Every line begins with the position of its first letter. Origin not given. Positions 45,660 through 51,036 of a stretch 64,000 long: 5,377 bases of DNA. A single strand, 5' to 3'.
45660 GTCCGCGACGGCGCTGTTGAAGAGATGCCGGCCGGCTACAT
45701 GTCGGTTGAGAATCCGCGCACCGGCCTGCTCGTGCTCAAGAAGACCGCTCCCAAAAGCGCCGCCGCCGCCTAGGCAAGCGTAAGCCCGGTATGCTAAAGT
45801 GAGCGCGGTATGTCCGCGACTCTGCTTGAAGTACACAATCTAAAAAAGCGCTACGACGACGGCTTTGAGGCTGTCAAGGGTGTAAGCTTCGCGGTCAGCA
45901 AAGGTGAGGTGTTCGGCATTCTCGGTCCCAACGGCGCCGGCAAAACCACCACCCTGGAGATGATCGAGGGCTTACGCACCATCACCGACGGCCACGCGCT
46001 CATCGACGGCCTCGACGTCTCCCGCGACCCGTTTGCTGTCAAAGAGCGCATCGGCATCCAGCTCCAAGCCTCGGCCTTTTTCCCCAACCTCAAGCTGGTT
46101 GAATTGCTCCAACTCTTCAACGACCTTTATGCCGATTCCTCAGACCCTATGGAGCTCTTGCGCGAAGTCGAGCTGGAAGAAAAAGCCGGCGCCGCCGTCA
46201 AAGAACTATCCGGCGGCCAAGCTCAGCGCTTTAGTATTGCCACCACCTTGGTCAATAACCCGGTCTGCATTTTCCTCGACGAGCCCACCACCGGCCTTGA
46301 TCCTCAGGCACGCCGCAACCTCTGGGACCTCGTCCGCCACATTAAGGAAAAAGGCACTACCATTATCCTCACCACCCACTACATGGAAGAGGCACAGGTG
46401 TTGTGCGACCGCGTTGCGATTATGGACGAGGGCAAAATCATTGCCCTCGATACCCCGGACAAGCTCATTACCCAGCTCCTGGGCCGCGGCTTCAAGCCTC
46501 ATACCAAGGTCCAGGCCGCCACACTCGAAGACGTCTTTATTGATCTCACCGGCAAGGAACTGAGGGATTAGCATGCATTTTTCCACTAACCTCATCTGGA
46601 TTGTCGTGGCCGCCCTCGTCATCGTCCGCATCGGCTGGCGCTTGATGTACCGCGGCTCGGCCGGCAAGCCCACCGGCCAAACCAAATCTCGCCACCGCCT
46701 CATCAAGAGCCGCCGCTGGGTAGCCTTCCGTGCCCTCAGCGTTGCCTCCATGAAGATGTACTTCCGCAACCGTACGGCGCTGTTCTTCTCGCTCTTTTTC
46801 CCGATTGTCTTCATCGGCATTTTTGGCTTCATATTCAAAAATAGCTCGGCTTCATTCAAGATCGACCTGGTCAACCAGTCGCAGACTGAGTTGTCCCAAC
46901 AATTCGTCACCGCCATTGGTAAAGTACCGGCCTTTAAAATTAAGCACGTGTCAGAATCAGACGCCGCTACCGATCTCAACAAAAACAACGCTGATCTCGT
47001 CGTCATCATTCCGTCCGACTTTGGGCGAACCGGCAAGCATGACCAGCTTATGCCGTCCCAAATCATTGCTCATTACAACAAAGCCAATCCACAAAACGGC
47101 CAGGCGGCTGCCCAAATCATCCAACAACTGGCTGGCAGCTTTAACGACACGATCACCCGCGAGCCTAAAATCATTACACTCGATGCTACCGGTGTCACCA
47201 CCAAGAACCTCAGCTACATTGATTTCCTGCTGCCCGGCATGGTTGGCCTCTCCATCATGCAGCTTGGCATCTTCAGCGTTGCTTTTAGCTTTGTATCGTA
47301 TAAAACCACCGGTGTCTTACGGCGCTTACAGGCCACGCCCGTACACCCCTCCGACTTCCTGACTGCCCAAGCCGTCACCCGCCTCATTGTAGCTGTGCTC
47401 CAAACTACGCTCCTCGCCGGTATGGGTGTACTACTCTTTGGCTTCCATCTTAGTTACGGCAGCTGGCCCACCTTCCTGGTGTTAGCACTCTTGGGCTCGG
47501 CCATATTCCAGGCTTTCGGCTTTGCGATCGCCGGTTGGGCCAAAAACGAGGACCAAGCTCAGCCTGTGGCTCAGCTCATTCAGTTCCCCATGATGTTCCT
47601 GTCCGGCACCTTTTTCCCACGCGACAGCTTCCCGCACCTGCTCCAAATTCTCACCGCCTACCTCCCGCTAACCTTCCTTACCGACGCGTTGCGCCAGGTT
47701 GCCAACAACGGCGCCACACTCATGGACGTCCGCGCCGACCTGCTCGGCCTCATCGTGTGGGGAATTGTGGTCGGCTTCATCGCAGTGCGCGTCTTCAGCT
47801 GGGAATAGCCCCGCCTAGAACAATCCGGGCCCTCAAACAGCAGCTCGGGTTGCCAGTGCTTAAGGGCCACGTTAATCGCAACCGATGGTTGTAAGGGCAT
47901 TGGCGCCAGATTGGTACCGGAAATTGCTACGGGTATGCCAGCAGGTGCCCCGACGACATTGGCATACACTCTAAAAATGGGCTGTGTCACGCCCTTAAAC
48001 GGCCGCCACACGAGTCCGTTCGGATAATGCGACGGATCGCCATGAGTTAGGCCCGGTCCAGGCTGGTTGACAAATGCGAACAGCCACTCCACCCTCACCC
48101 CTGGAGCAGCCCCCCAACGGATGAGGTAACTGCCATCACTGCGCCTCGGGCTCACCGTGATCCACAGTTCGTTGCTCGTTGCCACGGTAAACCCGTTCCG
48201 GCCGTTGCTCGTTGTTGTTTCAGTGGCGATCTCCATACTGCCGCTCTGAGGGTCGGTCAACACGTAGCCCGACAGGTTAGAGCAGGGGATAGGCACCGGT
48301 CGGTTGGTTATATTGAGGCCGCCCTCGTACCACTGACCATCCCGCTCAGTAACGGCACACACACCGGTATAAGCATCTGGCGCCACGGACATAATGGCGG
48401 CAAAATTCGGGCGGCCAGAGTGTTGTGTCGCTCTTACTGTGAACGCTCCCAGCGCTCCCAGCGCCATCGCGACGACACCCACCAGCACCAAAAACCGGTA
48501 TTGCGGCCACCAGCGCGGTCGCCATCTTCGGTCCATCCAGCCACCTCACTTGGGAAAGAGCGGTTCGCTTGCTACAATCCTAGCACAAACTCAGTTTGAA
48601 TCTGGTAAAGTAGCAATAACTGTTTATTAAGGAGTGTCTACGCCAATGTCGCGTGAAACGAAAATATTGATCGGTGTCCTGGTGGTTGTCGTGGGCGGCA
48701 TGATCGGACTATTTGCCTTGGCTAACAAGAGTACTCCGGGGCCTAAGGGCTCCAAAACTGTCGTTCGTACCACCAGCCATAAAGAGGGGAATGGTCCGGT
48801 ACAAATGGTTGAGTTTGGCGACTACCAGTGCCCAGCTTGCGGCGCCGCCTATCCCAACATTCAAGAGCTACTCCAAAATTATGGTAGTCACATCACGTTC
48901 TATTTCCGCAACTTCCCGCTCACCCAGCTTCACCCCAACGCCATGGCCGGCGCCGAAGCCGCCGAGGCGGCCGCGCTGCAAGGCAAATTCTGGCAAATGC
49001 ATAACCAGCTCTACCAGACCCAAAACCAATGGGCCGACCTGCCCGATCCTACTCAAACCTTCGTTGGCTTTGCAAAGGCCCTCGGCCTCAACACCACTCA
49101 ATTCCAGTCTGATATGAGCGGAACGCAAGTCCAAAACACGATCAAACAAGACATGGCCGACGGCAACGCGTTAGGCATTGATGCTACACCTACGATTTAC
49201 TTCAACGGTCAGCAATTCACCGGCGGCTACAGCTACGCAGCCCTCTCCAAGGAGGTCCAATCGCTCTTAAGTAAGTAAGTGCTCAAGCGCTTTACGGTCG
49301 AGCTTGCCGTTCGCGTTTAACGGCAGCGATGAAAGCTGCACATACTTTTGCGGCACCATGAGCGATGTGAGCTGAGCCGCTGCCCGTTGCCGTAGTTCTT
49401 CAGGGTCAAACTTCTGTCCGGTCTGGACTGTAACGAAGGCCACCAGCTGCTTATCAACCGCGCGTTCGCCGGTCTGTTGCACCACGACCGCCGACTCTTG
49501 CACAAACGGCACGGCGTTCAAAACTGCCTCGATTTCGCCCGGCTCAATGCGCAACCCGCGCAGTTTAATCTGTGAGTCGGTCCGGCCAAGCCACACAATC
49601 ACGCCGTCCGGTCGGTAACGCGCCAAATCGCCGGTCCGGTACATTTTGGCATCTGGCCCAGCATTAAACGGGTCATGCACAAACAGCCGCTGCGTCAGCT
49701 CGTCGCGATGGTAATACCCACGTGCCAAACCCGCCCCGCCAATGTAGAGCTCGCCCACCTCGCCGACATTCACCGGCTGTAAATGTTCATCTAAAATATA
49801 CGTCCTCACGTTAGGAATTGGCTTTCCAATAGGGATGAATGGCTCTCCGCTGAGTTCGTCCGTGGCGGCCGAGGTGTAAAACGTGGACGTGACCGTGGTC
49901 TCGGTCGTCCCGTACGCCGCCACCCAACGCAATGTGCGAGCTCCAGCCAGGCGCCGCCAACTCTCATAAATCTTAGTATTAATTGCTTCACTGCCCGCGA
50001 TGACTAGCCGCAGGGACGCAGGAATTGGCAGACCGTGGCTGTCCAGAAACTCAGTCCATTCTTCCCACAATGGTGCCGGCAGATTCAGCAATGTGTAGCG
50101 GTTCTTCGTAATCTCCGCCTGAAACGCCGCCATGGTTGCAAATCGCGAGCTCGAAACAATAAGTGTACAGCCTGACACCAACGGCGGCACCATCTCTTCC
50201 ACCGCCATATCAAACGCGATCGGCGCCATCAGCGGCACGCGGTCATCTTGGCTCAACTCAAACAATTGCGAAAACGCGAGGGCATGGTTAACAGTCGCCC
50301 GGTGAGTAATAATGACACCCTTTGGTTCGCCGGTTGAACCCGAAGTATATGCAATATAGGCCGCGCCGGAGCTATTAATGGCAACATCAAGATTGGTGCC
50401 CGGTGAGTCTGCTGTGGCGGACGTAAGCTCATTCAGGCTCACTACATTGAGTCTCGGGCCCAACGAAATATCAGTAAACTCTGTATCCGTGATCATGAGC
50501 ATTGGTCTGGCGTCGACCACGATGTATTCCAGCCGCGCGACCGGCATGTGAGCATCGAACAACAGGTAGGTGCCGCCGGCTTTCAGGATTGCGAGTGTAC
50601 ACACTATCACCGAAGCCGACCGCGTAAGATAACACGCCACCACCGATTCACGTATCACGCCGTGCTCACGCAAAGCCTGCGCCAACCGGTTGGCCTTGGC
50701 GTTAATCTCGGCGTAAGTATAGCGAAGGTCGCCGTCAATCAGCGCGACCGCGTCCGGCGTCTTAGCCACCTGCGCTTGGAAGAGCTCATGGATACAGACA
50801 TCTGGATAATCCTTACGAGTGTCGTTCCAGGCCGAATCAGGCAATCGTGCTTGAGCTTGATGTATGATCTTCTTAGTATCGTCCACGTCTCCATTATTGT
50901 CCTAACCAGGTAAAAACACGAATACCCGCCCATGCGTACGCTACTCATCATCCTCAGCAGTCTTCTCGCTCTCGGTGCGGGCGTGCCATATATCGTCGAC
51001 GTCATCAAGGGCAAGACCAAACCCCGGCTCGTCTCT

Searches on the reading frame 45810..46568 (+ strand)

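Call 81: search_protein_families(library=pfam, proteins=[window:45810-46568:+], max_evalue=0.00001)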
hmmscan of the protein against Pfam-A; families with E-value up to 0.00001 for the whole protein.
window:45810-46568:+ (253 aa): 2 families
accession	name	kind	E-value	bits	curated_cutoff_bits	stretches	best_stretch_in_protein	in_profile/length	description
PF00005.33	ABC_tran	-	6.8e-28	98.4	25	1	23-161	2-137/137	ABC transporter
PF13304.12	AAA_21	-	1.7e-13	51.8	27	1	117-190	222-298/304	AAA domain, putative AbiEii toxin, Type IV TA system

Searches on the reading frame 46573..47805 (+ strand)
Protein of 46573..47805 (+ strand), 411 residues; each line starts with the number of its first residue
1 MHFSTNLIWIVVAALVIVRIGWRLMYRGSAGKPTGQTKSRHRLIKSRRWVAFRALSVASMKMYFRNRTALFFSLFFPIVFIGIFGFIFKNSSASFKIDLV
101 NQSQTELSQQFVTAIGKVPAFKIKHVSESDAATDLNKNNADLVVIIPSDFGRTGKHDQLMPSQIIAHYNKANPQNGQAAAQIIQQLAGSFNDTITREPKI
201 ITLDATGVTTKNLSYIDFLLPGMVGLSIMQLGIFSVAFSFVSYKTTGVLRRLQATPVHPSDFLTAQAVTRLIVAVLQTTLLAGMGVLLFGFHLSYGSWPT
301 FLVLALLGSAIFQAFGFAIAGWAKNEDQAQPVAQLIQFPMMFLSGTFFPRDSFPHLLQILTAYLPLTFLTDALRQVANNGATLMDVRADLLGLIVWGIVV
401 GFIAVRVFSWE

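Call 81: search_protein_families(library=pfam, proteins=[window:46573-47805:+], max_evalue=0.00001)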
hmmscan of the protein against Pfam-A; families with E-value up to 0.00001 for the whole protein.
window:46573-47805:+ (411 aa): 2 families
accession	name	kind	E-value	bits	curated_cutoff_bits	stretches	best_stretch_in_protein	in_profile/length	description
PF12698.13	ABC2_membrane_3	-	8.6e-51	173.5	31.6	1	70-405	4-346/347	ABC-2 family transporter protein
PF01061.29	ABC2_membrane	-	4.2e-30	105.3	26.9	1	215-376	51-209/211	ABC-2 type transporter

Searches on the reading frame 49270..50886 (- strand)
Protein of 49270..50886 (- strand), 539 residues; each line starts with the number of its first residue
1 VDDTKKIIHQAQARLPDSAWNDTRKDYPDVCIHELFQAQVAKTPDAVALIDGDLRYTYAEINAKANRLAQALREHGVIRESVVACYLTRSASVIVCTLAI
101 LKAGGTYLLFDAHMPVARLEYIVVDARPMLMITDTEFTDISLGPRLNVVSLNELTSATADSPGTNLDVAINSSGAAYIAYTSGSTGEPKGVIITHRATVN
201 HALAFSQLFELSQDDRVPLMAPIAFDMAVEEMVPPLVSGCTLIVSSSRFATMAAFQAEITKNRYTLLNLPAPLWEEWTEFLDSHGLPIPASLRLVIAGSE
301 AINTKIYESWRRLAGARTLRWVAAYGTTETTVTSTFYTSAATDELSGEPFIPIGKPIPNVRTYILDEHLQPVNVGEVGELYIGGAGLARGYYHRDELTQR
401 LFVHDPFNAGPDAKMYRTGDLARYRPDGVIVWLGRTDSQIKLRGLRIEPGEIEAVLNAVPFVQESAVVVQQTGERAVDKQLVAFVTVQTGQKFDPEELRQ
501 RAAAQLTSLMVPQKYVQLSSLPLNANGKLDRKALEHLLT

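Call 81: search_protein_families(library=pfam, proteins=[window:49270-50886:-], max_evalue=0.00001)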
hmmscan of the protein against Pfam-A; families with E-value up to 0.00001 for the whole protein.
window:49270-50886:- (539 aa): 2 families
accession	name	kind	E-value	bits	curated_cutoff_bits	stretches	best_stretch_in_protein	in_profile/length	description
PF00501.34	AMP-binding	-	4.7e-77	259.8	29.9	1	36-392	1-384/384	AMP-binding enzyme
PF13193.12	AMP-binding_C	-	1.3e-11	45.6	24.5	1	451-528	1-76/76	AMP-binding enzyme C-terminal domain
